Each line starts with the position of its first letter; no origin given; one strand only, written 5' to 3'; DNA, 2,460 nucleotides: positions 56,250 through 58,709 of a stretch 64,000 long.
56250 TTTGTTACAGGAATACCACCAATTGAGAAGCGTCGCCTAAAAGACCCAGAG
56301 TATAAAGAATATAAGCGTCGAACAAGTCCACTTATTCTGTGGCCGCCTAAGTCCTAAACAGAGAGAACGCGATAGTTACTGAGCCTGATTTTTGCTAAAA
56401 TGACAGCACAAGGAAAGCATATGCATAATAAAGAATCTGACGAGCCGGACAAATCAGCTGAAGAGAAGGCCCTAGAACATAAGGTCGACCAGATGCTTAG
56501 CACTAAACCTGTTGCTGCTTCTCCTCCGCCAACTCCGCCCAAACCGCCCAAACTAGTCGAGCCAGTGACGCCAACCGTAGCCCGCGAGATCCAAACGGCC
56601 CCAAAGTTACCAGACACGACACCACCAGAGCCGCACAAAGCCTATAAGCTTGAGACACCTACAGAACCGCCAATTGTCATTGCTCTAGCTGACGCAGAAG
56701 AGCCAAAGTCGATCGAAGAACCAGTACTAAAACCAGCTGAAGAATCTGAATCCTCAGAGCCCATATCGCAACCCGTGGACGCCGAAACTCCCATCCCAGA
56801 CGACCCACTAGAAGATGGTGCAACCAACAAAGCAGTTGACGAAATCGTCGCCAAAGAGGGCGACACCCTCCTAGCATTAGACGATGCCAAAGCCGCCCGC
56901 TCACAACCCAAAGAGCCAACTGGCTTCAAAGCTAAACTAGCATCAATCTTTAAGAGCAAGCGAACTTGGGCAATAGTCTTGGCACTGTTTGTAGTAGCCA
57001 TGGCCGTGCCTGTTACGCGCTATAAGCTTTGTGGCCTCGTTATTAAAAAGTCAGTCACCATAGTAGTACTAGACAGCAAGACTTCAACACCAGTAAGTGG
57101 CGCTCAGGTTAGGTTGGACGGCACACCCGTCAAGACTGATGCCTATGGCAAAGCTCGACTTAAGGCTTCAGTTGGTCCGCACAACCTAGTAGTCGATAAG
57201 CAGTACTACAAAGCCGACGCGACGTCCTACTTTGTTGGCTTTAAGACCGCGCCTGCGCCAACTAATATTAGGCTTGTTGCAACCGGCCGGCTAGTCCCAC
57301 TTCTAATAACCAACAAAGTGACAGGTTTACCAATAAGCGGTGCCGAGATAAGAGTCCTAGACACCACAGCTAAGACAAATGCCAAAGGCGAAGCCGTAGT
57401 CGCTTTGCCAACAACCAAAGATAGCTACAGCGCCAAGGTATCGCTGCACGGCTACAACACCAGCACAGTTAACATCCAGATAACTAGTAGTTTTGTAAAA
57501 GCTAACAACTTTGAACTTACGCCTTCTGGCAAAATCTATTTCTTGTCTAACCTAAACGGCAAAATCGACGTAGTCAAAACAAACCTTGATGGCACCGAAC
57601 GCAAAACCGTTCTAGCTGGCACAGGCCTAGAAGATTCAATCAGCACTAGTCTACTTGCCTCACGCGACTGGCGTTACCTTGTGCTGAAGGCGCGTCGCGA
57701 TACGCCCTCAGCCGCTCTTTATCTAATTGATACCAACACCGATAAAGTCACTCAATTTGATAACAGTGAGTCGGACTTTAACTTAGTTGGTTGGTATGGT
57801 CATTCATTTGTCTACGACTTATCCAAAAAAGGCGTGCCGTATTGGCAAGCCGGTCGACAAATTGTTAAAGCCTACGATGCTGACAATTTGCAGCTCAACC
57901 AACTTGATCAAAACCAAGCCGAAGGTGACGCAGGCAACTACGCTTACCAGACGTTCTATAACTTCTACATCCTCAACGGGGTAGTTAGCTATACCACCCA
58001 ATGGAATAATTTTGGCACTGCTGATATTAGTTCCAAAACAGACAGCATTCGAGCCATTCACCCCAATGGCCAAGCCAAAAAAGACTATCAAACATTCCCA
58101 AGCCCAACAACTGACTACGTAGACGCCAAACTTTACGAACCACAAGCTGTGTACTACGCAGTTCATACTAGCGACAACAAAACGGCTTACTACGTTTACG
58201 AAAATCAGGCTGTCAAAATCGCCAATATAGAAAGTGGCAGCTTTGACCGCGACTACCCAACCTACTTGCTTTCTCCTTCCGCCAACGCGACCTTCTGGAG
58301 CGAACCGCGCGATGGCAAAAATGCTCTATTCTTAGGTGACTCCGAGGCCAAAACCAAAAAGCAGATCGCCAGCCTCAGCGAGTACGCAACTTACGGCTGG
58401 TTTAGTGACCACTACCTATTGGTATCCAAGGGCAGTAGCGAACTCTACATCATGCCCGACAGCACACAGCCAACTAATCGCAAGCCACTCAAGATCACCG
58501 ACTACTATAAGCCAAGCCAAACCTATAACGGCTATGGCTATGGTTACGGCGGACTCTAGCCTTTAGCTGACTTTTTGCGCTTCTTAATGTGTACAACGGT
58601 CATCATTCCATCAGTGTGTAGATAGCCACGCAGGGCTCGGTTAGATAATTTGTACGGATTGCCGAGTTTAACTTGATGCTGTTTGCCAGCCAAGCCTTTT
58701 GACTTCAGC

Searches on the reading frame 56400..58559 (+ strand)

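Call 58: search_protein_families(library=pfam, proteins=[window:56400-58559:+], max_evalue=0.00001)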
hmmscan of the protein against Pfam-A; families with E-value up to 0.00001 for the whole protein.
window:56400-58559:+ (719 aa): 2 families
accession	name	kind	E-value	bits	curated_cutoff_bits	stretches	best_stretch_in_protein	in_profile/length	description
PF13620.12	CarboxypepD_reg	-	3e-11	44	32.3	1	303-373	6-81/82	Carboxypeptidase regulatory-like domain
PF13715.12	CarbopepD_reg_2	-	9.6e-07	29.2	32.2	0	303-376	5-79/88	CarboxypepD_reg-like domain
